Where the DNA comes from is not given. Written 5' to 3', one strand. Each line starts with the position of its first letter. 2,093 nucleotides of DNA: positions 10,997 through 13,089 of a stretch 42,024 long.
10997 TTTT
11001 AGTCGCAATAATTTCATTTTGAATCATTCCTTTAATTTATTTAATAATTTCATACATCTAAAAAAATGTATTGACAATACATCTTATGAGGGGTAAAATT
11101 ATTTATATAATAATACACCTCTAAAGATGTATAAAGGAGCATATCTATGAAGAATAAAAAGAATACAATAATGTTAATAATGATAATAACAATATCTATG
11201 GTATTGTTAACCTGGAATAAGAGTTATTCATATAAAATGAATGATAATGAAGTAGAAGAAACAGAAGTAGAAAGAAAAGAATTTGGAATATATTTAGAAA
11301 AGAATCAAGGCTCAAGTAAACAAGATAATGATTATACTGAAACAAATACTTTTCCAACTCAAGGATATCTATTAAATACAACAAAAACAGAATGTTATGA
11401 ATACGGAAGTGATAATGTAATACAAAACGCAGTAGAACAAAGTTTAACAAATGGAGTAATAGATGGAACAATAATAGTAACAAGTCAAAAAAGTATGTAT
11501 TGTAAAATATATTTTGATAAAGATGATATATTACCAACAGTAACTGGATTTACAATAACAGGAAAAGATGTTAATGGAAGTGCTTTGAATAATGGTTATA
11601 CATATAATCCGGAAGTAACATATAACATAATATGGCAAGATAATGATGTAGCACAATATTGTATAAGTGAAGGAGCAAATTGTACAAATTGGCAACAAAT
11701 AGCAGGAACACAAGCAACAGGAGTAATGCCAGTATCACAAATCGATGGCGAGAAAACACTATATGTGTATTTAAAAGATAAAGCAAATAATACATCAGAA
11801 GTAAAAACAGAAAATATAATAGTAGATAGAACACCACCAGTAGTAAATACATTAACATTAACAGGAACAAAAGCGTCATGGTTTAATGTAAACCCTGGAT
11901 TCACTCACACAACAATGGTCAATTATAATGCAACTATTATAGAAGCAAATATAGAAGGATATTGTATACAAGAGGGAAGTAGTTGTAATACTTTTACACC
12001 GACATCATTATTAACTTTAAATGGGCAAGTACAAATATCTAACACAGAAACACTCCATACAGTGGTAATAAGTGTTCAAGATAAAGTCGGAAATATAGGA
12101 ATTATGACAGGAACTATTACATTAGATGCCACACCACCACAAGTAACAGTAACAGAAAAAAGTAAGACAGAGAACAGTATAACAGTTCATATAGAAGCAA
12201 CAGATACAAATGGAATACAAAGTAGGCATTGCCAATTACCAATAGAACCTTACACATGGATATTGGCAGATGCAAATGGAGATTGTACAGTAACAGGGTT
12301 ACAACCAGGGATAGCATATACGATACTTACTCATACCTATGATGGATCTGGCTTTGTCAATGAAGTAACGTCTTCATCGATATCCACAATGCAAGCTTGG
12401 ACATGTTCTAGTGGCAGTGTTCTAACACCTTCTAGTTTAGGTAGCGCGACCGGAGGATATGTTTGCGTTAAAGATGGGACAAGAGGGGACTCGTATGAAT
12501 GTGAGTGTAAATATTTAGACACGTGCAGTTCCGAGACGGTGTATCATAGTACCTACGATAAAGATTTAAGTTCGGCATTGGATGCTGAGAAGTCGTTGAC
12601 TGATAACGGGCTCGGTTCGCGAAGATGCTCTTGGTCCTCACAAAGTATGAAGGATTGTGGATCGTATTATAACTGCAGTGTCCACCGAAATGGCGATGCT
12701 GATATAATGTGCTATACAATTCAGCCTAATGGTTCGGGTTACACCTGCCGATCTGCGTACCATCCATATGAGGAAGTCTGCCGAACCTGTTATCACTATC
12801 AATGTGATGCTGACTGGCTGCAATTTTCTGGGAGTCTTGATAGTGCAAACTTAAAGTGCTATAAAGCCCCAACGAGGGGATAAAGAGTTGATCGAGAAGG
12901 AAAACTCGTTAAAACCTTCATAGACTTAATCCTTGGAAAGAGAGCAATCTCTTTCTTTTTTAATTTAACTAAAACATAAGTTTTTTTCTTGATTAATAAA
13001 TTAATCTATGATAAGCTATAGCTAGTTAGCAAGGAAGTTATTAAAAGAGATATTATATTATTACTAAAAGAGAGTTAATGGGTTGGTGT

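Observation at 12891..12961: Conserved ~70-nt 3' element shared by both modules, with a compensatory base-pair change in its terminator stem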

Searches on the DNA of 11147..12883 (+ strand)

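Call 38: search_rna_families(sources=[L007, L017, L045], threshold=gathering)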
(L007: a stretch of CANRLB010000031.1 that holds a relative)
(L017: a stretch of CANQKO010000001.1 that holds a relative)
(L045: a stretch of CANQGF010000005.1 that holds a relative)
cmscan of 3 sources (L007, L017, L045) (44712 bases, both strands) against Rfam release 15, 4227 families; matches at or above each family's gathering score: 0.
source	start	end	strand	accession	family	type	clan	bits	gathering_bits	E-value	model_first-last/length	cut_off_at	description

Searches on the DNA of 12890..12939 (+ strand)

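Call 48: build_rna_model(alignment_id=A4, structure=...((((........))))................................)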
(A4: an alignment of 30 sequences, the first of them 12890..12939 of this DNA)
Model R1 built from alignment A4 (30 sequences, 51 columns); structure: as given.
model positions 50; base pairs 4; branch points 0; effective number of sequences 4.79; information 1.107 bits per position. Calibrated on 0.2 Mb of random sequence (short: E-values are rough).
structure used (alignment columns):
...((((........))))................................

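Call 49: search_with_rna_model(model_id=R1, sources=[window, L001, L002, L003, L004, L005, L006, L007, L008, L009, L010, L011, L012, L013, L014, L015, L016, L017, L018, L019, L020, L021, L022, L023, L024, L025, L026, L027, L028, L029, L030, L031, L032, L033, L034, L035, L036, L037, L038, L039, L040, L041, L042, L043, L044, L045, L046, L047, L048, L049, L050, L051, L052, L053, L054, L055, L056], max_evalue=10)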
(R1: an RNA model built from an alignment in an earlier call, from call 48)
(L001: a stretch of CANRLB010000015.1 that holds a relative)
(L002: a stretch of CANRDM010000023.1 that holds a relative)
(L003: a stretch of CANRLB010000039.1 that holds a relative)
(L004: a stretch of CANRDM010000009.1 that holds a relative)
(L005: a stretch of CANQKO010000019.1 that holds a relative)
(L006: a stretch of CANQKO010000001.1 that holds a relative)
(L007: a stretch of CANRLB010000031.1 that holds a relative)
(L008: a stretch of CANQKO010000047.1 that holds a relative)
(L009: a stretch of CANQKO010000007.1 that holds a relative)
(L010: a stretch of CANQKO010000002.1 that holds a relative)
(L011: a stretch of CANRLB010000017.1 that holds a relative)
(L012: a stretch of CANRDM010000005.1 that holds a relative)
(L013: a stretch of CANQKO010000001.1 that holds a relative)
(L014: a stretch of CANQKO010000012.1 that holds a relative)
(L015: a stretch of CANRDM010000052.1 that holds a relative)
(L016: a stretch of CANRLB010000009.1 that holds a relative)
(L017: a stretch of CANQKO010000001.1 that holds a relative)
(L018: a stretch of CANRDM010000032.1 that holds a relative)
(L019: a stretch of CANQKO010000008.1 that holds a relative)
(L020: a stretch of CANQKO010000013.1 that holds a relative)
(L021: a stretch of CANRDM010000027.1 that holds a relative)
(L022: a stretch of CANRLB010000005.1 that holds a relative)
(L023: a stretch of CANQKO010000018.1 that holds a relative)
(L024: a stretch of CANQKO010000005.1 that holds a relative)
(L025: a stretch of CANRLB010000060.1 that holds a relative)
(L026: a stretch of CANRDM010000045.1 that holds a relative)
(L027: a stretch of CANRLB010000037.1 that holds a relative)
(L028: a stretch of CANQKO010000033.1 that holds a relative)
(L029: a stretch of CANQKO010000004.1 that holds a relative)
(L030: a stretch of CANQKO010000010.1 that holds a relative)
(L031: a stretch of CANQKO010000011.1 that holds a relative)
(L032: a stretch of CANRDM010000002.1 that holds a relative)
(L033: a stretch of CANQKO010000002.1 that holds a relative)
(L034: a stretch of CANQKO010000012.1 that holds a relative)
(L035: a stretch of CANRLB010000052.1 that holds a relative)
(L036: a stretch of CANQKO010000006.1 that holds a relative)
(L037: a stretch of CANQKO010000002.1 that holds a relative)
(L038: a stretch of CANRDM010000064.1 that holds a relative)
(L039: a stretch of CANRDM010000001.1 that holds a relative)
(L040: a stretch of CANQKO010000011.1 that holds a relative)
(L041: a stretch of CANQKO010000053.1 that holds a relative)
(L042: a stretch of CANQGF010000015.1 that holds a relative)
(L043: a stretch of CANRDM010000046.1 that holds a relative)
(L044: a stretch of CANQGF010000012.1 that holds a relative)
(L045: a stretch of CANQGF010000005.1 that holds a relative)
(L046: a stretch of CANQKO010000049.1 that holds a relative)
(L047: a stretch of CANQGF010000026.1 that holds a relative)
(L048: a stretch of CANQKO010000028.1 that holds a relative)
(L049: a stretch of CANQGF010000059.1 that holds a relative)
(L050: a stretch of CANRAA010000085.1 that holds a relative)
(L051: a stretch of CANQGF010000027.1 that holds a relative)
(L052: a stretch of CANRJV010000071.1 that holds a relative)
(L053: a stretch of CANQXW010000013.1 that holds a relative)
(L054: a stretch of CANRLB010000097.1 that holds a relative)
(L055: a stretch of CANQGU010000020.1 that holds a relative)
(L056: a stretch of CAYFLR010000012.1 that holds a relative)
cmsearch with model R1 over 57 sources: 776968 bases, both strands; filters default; matches with E-value up to 10: 77.
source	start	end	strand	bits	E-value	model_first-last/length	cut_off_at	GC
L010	10053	10102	+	77.1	1.3e-18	1-50/50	no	0.36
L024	12338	12387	+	77.1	1.3e-18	1-50/50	no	0.36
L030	12028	12077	+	77.1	1.3e-18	1-50/50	no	0.36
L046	1495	1544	+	77.1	1.3e-18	1-50/50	no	0.36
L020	2416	2465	+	77.1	1.4e-18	1-50/50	no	0.38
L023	12034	12083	+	76.8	1.6e-18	1-50/50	no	0.38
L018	7332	7381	+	76.2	2.4e-18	1-50/50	no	0.36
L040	1727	1776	+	76.2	2.4e-18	1-50/50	no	0.36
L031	12040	12089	+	76.2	2.4e-18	1-50/50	no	0.34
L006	7631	7680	+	76.2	2.4e-18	1-50/50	no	0.38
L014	12054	12103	+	76.2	2.4e-18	1-50/50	no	0.38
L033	12073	12122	+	76.2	2.4e-18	1-50/50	no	0.38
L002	7118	7167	+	75.8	3.1e-18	1-50/50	no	0.38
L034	9386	9435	+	75.8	3.2e-18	1-50/50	no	0.38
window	27916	27966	+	75.6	3.6e-18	1-50/50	no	0.37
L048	1680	1729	+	75.5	3.7e-18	1-50/50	no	0.4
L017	11780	11829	+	75.5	3.7e-18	1-50/50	no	0.38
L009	12072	12121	+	75.5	3.9e-18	1-50/50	no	0.4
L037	12141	12190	+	75.5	3.9e-18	1-50/50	no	0.4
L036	12048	12097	+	74.8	5.8e-18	1-50/50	no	0.38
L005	11866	11915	+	74.7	6.2e-18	1-50/50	no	0.34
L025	1874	1924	+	74.7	6.4e-18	1-50/50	no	0.35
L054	1402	1452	+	74.7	6.4e-18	1-50/50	no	0.33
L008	1989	2038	+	74.6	6.6e-18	1-50/50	no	0.38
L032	2362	2411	+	74.6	6.9e-18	1-50/50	no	0.38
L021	2325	2374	+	74.5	7.1e-18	1-50/50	no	0.38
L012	2373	2422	+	74.4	8e-18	1-50/50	no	0.38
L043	1785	1834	+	73.9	1e-17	1-50/50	no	0.4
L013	12043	12092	+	73.8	1.1e-17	1-50/50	no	0.34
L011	4685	4735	+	73.1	1.7e-17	1-50/50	no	0.35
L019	12099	12148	+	72.8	2.1e-17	1-50/50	no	0.36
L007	7336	7386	+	72.7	2.4e-17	1-50/50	no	0.35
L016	11968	12018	+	72.5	2.6e-17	1-50/50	no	0.37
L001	12217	12267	+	72.5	2.7e-17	1-50/50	no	0.37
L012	4660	4709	+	72.4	2.8e-17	1-50/50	no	0.4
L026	8943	8992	+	71.8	4.1e-17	1-50/50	no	0.38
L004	11986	12035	+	71.8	4.2e-17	1-50/50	no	0.4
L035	7304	7354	+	71.6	4.8e-17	1-50/50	no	0.39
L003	3390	3440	+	71.4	5.6e-17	1-50/50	no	0.39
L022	1863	1913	+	70.7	8.8e-17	1-50/50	no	0.41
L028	2154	2203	+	70.5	1e-16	1-50/50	no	0.4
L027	1903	1953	+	69.4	2e-16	1-50/50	no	0.37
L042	11563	11613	+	66.5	1.3e-15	1-50/50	no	0.31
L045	11509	11559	+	66.5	1.3e-15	1-50/50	no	0.31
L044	12402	12452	+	65.9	2e-15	1-50/50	no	0.31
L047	5171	5221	+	60.6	6.3e-14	1-50/50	no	0.37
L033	9136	9185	+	54.5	3.3e-12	1-50/50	no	0.24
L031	2788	2806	+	17.6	0.094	4-22/50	no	0.21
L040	7653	7671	+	17.6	0.094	4-22/50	no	0.21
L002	1895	1924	+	15.5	0.38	1-50/50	no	0.23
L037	7060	7089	+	15.2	0.46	1-50/50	no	0.2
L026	501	519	+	15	0.53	4-22/50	no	0.16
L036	9938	9971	-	13.8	1.1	1-50/50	no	0.21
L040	2613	2658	+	13.2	1.7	1-50/50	no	0.28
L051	6557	6580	+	12.7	2.4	1-50/50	no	0.21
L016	14127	14153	+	12.4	2.9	1-50/50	no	0.15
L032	7608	7635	-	12.3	2.9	1-50/50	no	0.18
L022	5715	5762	-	12.3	2.9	1-50/50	no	0.17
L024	14733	14757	-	12.1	3.4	1-50/50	no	0.24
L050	1607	1651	+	11.9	4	1-50/50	no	0.29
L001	1224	1251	-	11.9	4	1-50/50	no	0.25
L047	6207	6242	+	11.5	5.1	1-50/50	no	0.25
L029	9946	9973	-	11.4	5.4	1-50/50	no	0.25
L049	4181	4208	+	11.3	5.8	1-50/50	no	0.11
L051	10032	10059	-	11.2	6.3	1-50/50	no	0.18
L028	9775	9823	-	11.1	6.6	1-50/50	no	0.2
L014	12892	12938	-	11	6.9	1-50/50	no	0.19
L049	2533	2569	-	10.9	7.3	1-50/50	no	0.19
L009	14987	15000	+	10.9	7.5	5-18/50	no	0.36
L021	6250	6263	+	10.9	7.5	5-18/50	no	0.36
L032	7852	7880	-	10.9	7.8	1-50/50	no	0.14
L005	1723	1751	-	10.9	7.8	1-50/50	no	0.14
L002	12611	12639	+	10.9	7.8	1-50/50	no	0.17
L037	17629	17657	+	10.9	7.8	1-50/50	no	0.17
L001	2852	2893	-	10.7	8.5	1-50/50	no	0.19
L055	13228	13264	+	10.7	8.8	1-50/50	no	0.27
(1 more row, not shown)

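Call 79: search_with_rna_model(model_id=R1, sources=[L057, L058], max_evalue=10, filters=off)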
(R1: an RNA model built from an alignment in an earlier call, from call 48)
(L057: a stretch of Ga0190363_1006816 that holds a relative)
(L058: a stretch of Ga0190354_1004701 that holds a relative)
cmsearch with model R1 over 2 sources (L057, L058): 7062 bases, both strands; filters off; matches with E-value up to 10: 1.
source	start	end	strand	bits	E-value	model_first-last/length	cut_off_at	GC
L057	1991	2023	+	3.7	7.7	1-50/50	no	0.42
